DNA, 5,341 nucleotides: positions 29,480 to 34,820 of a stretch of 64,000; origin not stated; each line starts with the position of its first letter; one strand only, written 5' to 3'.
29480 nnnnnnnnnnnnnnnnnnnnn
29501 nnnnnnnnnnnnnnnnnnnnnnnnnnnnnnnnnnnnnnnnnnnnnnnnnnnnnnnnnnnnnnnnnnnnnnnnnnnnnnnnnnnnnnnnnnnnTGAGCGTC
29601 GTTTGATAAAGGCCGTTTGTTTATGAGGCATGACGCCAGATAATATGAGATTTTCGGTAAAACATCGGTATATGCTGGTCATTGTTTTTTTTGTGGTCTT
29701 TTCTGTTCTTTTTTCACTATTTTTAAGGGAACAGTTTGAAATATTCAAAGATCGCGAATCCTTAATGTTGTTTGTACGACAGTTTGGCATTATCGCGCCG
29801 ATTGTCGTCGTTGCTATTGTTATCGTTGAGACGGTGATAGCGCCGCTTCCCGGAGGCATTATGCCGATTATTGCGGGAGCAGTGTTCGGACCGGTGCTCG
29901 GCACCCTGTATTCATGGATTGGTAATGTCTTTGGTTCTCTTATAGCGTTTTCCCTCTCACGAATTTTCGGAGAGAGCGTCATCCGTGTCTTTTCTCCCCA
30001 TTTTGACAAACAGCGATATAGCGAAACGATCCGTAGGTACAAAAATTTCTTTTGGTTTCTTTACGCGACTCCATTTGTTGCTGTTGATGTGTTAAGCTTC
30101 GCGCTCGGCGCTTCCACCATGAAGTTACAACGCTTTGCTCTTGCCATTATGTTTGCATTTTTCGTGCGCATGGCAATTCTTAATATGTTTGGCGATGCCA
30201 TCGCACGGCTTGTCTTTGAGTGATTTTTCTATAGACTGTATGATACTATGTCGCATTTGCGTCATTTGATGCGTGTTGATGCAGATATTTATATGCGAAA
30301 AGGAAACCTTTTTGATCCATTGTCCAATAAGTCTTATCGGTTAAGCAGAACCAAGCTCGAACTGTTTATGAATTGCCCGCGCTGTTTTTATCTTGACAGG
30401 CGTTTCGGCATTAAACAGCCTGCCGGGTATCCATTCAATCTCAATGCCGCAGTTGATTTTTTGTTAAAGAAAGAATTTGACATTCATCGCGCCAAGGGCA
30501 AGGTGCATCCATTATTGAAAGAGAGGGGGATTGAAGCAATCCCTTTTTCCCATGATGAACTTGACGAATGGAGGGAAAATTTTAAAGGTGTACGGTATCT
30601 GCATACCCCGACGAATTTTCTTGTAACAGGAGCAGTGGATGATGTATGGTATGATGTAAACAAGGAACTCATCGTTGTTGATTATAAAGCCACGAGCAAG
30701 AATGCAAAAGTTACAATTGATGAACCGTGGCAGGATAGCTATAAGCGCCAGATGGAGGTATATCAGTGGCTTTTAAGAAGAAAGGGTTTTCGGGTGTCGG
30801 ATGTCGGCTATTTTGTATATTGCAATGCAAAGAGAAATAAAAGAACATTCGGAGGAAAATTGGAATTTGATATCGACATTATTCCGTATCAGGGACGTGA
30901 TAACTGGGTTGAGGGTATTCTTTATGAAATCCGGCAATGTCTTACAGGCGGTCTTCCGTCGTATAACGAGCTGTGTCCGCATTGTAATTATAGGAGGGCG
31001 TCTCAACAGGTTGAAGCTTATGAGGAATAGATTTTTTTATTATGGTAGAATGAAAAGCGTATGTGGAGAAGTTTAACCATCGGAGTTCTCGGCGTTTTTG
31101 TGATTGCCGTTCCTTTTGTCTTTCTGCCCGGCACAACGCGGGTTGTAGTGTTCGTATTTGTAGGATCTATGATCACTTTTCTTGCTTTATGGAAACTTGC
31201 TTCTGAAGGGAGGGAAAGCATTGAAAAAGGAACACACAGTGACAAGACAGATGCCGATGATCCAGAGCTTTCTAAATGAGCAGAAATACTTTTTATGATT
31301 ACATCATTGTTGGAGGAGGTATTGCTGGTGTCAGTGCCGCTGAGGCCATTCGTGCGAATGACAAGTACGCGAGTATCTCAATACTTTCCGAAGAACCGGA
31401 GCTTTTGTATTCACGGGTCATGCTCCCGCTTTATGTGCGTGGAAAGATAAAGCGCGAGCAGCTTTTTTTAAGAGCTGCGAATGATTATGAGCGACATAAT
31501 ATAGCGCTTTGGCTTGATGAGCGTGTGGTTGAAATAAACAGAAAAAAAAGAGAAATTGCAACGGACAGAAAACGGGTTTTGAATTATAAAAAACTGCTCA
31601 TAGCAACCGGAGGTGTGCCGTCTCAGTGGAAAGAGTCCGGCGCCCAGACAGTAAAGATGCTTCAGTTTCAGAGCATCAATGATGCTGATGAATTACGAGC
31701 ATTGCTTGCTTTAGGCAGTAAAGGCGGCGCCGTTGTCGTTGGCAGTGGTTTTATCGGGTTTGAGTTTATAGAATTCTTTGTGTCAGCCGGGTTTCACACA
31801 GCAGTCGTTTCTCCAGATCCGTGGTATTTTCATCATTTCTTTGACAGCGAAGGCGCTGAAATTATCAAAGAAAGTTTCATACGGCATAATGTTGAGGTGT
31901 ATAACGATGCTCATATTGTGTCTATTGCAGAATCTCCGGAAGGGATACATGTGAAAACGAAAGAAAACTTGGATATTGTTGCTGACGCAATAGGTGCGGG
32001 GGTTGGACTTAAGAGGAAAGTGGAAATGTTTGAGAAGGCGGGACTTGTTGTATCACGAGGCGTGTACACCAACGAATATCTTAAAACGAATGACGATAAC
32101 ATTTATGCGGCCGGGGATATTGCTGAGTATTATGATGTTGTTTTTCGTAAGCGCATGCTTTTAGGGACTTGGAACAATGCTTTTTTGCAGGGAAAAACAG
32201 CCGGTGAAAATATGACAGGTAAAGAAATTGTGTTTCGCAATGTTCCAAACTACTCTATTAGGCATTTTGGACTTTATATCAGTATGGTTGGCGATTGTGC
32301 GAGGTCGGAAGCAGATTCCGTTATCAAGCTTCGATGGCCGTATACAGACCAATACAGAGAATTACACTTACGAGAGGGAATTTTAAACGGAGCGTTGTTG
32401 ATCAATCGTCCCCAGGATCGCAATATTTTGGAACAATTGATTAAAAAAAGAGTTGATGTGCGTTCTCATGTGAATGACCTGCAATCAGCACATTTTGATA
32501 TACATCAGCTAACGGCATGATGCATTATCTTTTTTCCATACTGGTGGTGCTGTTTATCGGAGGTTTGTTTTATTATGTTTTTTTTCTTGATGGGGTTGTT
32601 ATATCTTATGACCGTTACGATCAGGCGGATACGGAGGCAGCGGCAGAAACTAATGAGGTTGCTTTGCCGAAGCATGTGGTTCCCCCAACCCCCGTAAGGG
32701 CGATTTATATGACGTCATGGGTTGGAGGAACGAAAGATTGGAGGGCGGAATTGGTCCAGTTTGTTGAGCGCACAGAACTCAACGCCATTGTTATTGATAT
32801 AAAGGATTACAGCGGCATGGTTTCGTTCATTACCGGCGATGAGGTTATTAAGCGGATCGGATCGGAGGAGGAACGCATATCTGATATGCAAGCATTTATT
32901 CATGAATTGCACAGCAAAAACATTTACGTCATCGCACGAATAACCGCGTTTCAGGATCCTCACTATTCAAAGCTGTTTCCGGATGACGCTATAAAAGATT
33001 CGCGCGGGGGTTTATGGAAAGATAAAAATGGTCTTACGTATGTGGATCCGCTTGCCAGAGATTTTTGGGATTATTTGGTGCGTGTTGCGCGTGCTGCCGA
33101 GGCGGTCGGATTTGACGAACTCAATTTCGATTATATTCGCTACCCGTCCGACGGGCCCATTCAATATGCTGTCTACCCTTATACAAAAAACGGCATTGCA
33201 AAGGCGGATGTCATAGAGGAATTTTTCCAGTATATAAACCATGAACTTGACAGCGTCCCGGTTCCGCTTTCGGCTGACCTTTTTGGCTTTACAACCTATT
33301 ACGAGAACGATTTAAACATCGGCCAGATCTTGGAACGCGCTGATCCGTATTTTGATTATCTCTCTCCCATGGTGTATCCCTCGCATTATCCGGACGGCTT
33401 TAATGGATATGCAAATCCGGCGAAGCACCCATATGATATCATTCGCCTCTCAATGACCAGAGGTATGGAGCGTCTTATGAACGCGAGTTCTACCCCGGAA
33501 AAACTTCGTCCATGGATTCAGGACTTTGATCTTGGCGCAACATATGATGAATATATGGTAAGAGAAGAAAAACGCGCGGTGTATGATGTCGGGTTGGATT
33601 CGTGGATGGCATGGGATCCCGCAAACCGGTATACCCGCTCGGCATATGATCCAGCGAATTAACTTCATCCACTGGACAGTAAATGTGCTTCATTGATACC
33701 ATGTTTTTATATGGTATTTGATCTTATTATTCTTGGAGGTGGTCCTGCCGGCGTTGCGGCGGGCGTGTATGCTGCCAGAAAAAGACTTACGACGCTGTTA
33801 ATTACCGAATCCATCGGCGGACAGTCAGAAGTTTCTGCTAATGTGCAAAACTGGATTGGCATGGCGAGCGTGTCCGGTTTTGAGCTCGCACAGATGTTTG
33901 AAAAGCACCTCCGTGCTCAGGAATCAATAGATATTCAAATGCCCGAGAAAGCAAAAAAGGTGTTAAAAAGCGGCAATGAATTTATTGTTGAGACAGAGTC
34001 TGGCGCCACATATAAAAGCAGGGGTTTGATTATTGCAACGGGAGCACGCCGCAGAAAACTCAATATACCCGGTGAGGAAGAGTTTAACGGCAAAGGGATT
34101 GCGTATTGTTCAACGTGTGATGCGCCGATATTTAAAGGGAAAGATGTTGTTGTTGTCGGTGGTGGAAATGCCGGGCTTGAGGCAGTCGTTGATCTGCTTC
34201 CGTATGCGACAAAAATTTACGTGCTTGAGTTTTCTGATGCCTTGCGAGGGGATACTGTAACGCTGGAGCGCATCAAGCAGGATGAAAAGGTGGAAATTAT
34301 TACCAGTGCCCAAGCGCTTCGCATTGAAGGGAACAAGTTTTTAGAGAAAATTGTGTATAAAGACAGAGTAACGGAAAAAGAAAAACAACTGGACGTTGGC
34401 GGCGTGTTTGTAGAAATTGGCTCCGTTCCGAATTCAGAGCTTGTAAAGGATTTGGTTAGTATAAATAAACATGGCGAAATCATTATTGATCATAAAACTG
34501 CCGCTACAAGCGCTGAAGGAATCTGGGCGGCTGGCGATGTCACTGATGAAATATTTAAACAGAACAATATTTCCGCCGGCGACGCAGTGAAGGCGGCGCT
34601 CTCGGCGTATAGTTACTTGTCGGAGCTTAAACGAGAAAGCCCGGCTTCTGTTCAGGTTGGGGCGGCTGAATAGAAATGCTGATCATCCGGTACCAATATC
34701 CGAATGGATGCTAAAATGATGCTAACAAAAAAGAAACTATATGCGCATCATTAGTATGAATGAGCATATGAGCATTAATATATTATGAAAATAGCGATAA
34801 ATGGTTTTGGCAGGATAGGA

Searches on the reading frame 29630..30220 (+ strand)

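Call 62: search_protein_families(library=pfam, proteins=[window:29630-30220:+], max_evalue=0.001)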
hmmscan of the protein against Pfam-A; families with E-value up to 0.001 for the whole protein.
window:29630-30220:+ (197 aa): 1 family
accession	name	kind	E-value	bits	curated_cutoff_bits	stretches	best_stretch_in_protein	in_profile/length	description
PF09335.16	VTT_dom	-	3.4e-17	63.5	33.9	1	73-189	1-122/123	VTT domain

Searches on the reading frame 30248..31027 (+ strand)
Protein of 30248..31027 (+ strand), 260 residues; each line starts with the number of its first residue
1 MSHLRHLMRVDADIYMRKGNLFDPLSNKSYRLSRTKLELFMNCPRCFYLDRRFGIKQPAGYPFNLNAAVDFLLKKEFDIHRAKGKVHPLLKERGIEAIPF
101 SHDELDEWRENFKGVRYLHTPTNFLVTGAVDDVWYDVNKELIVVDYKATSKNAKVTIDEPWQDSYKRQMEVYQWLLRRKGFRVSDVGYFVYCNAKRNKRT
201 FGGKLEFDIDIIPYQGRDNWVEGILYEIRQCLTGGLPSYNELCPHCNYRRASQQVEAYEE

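Call 5: search_protein_families(library=pfam, proteins=[window:30248-31027:+], max_evalue=1)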
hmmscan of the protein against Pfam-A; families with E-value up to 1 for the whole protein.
window:30248-31027:+ (260 aa): 4 families
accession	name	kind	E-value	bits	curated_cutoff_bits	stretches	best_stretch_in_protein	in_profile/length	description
PF12705.13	PDDEXK_1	-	8.9e-15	55.7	22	2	88-250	83-244/247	PD-(D/E)XK nuclease superfamily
PF01930.23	Cas_Cas4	-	0.00081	19.9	22.7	1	132-249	57-155/160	Domain of unknown function DUF83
PF03473.23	MOSC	-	0.074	13.5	22.7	0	22-54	49-81/120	MOSC domain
PF02011.21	Glyco_hydro_48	-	0.089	11.7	25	1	153-180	334-361/619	Glycosyl hydrolase family 48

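Call 6: search_protein_families(library=ncbifam, proteins=[window:30248-31027:+], max_evalue=1)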
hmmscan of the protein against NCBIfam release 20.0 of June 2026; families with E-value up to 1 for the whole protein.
window:30248-31027:+ (260 aa): 3 families
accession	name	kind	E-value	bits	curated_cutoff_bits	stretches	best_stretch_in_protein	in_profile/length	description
TIGR00372.1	cas4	equivalog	9.2e-08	32.1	65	1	130-250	71-176/180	CRISPR-associated protein Cas4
TIGR02784.1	addA_alphas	equivalog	0.0083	14.5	860.75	1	121-178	1062-1116/1138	double-strand break repair helicase AddA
TIGR02785.1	addA_Gpos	equivalog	0.031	12.1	707.65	1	120-177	1153-1211/1234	helicase-exonuclease AddAB subunit AddA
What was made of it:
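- Checked: The second nuclease at 30248-31030 (+) is real: PF12705 at 8.9e-15, with Cas4 models below their cut-offs (calls 5, 6).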

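Call 17: search_protein_families(library=padloc, proteins=[window:30248-31027:+], max_evalue=0.1)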
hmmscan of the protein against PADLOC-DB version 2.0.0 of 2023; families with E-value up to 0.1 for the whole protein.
window:30248-31027:+ (260 aa): 8 families
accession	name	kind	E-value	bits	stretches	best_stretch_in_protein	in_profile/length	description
PDLC01447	Cas4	-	1.2e-09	36.8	1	30-250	3-155/161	"CAS-I,CAS-II,CAS-III,CAS-IV,CAS-V,CAS-VI; acquisition_associated"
PDLC00943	Cas4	-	2.4e-08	32.1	1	130-250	71-176/180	CRISPR-associated protein Cas4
PDLC01250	Cas4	-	7.3e-08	30.9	1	120-250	56-165/168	"CAS-I,CAS-II,CAS-III,CAS-IV,CAS-V,CAS-VI; acquisition_associated"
PDLC00944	Cas4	-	6.4e-07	27.7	1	122-250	60-174/177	Cas4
PDLC02087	Cas4b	-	0.00022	19.4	1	123-196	71-138/189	-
PDLC01611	Cas4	-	0.00075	17.8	1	135-249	59-153/158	"CAS-I,CAS-II,CAS-III,CAS-IV,CAS-V,CAS-VI; acquisition_associated"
PDLC01747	Cas1g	-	0.0011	15.6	1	123-188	60-120/523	-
PDLC02085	Cas4a2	-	0.031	12.7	0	136-250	66-159/166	-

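Call 18: search_protein_families(library=phrogs, proteins=[window:30248-31027:+], max_evalue=0.1)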
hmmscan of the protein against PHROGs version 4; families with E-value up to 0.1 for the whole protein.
window:30248-31027:+ (260 aa): 6 families
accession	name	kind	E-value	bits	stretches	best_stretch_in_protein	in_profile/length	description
phrog_31195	-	unknown function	3.4e-18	67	1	28-251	2-223/232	-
phrog_1706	-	DNA, RNA and nucleotide metabolism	1.8e-05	25.3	1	123-251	119-241/293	CRISPR/Cas system associated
phrog_1674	-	DNA, RNA and nucleotide metabolism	0.0026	18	1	126-187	133-192/276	exonuclease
phrog_69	-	DNA, RNA and nucleotide metabolism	0.0053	16.8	0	126-182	206-253/501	exonuclease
phrog_1218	-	DNA, RNA and nucleotide metabolism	0.019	15.2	1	124-198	138-212/364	exonuclease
phrog_298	-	DNA, RNA and nucleotide metabolism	0.03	14.7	1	132-176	171-211/293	exonuclease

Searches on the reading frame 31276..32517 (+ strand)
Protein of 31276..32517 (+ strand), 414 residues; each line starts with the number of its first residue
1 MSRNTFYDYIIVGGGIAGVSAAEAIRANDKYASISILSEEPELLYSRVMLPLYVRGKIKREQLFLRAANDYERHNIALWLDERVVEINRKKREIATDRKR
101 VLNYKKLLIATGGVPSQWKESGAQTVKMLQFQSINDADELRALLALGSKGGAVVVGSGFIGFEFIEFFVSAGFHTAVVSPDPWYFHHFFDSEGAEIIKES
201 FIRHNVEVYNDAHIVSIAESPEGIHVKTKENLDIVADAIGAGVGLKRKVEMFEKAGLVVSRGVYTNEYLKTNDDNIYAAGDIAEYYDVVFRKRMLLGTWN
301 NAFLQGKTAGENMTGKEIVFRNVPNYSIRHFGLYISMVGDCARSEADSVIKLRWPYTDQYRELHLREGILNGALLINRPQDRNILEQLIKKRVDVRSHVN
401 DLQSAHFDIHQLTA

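Call 62: search_protein_families(library=pfam, proteins=[window:31276-32517:+], max_evalue=0.001)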
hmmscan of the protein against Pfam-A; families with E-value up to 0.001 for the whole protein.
window:31276-32517:+ (414 aa): 5 families
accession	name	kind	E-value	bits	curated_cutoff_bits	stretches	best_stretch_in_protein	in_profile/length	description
PF07992.20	Pyr_redox_2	-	1.2e-45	156.6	26.1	1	7-306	1-291/291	Pyridine nucleotide-disulphide oxidoreductase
PF00070.33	Pyr_redox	-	7.7e-14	52.4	22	1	152-228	2-79/82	Pyridine nucleotide-disulphide oxidoreductase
PF13738.12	Pyr_redox_3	-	4.2e-05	23.4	30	1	72-280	92-305/305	Pyridine nucleotide-disulphide oxidoreductase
PF03486.20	HI0933_like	-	0.00011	22.2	50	0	69-115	117-166/244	HI0933-like protein Rossmann domain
PF13241.12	NAD_binding_7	-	0.00054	20.9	22.1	0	152-220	10-70/104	Putative NAD(P)-binding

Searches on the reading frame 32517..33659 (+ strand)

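Call 62: search_protein_families(library=pfam, proteins=[window:32517-33659:+], max_evalue=0.001)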
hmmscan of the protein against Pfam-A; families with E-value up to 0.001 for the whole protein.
window:32517-33659:+ (381 aa): 1 family
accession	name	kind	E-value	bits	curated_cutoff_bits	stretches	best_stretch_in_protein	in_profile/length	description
PF13200.12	DUF4015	-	9.2e-94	314.5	27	1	62-372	1-313/313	Putative glycosyl hydrolase domain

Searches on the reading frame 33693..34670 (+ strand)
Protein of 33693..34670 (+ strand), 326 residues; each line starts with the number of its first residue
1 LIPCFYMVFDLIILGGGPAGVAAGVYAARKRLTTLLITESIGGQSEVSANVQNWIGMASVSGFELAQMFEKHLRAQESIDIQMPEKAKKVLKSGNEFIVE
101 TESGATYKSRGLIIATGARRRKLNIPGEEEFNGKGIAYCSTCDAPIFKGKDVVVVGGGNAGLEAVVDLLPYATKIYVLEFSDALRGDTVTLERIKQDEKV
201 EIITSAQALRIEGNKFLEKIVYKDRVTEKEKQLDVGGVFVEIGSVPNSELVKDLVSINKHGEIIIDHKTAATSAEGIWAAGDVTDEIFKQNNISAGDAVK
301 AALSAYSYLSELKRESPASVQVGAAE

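Call 62: search_protein_families(library=pfam, proteins=[window:33693-34670:+], max_evalue=0.001)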
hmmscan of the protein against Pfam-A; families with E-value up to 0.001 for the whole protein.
window:33693-34670:+ (326 aa): 8 families
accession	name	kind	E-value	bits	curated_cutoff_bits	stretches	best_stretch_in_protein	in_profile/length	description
PF07992.20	Pyr_redox_2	-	2.9e-42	145.5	26.1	1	9-290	1-283/291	Pyridine nucleotide-disulphide oxidoreductase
PF13738.12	Pyr_redox_3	-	4.4e-25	89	30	1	72-281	89-305/305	Pyridine nucleotide-disulphide oxidoreductase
PF01134.28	GIDA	-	3.7e-10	39.9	22.1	0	10-48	1-39/391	Glucose inhibited division protein A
PF12831.13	FAD_oxidored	-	2.2e-09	37.6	27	1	10-78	1-73/416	FAD dependent oxidoreductase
PF00070.33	Pyr_redox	-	7.7e-09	36.4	22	1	152-222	2-79/82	Pyridine nucleotide-disulphide oxidoreductase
PF03486.20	HI0933_like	-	4e-08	33.5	50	0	10-38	2-30/244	HI0933-like protein Rossmann domain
PF01946.23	Thi4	-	2.5e-06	27.4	26.2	0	6-41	15-51/235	Thi4 family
PF00890.30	FAD_binding_2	-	9e-06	25.6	20.4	0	10-40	1-31/414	FAD binding domain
